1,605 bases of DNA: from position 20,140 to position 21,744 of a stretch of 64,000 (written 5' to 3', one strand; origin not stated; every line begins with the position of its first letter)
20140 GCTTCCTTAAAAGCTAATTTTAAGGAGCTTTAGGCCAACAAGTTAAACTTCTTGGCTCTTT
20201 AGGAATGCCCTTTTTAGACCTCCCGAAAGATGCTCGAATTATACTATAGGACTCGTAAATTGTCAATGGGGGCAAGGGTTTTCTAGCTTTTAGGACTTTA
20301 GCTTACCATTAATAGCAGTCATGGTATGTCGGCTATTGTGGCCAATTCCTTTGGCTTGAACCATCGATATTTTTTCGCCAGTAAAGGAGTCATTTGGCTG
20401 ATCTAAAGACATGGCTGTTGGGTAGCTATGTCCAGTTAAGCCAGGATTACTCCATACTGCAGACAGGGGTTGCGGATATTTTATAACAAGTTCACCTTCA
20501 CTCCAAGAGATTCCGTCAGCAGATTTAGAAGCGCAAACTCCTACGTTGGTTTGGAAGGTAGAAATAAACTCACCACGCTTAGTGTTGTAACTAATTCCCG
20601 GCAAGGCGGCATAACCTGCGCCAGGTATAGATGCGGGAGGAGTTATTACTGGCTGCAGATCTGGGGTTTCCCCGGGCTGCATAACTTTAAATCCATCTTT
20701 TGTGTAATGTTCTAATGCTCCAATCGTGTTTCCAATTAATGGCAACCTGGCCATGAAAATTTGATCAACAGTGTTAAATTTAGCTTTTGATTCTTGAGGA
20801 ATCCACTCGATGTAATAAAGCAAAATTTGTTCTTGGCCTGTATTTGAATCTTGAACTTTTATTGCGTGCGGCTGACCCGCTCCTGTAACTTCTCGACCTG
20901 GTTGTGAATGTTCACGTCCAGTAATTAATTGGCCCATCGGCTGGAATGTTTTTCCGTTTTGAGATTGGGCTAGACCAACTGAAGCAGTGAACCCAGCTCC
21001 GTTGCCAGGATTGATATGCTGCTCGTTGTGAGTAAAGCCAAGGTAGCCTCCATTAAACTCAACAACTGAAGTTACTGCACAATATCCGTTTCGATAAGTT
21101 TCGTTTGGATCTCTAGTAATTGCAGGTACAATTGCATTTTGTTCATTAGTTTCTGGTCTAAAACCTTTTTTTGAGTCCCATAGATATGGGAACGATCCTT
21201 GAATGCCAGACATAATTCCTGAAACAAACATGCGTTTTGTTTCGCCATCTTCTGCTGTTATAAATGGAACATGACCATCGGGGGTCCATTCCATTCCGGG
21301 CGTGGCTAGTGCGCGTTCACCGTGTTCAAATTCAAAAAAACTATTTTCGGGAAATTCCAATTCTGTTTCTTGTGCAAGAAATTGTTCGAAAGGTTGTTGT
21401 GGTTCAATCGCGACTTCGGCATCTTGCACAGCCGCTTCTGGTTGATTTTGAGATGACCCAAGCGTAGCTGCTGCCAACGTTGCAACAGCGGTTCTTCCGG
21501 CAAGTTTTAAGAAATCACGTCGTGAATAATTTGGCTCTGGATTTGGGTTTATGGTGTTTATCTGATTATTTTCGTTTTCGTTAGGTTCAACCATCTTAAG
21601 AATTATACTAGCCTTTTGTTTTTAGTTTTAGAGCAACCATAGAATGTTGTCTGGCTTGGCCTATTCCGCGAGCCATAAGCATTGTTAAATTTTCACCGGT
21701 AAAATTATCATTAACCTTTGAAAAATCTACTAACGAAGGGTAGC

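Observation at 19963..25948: Family of long composite hairpins bounding the block genes, sharing an inner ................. core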

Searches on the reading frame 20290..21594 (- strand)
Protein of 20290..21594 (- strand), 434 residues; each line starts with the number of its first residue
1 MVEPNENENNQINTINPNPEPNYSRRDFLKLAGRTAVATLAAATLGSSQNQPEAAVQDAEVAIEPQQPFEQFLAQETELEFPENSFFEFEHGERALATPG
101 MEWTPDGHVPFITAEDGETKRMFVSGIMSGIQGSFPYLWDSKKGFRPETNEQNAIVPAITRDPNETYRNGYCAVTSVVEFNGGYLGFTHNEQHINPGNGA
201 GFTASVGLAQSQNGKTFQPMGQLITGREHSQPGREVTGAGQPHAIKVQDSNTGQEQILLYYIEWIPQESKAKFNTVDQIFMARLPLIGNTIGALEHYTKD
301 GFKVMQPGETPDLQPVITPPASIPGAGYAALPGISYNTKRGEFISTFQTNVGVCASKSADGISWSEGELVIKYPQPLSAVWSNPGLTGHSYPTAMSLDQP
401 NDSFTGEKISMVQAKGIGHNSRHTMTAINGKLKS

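Call 6: search_protein_families(library=pfam, proteins=[window:20290-21594:-], max_evalue=0.01)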
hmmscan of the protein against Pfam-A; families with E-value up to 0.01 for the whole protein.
window:20290-21594:- (434 aa): 0 families

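Call 33: find_homologous_proteins(query=window:20290-21594:-)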
Query window:20290-21594:- (434 aa): 3 proteins with E <= 0.001 among 7094 candidates.
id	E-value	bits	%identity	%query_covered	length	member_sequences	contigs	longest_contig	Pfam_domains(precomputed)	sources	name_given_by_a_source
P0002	5.8e-295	996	100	100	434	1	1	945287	-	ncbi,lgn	-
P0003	1.4e-162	560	60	99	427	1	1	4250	-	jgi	jgi:hypothetical protein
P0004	2.0e-97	345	43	96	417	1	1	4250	-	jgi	jgi:hypothetical protein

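Call 34: find_encoding_contigs(protein=P0003, flank=10000)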
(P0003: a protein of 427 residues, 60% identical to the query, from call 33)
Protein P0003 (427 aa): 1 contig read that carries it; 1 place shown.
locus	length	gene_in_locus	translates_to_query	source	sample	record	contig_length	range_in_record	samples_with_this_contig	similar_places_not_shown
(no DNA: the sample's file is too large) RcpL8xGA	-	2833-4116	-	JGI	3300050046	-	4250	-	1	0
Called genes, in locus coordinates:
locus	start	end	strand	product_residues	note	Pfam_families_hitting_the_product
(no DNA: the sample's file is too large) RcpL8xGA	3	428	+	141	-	?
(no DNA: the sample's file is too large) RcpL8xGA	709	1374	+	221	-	-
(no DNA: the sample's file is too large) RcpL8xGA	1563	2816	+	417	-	-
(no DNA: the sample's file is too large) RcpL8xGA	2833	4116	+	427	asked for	-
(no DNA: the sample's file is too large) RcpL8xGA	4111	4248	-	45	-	?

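Call 35: find_encoding_contigs(protein=P0002, flank=10000)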
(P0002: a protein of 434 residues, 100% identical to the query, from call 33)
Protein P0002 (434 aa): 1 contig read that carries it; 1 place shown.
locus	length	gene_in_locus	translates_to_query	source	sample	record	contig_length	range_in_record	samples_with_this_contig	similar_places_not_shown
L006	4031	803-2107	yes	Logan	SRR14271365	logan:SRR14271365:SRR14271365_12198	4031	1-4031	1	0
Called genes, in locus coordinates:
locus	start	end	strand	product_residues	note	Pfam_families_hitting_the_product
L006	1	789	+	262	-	?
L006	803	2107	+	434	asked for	-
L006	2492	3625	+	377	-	-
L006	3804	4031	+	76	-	?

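Call 77: search_solved_structures(query=window:20290-21594:-, max_evalue=1)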
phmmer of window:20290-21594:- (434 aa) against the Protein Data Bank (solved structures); distinct sequences matched with E-value up to 1: 1.
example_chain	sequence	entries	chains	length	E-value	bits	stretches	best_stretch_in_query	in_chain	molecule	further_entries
6y5n_A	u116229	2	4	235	0.85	11.7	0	222-264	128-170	E3 ubiquitin-protein ligase DTX1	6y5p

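Call 79: search_protein_families(library=ncbifam, proteins=[window:20290-21594:-], max_evalue=0.01)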
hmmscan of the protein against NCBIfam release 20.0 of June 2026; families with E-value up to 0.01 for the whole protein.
window:20290-21594:- (434 aa): 2 families
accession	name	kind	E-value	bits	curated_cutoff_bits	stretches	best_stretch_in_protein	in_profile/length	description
TIGR01409.1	TAT_signal_seq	domain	0.00059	20.1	16.7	1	24-45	2-20/29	twin-arginine translocation signal domain-containing protein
TIGR02811.1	formate_TAT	hypoth_equivalog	0.0029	17.9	48.45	1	20-61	6-46/66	formate dehydrogenase region TAT target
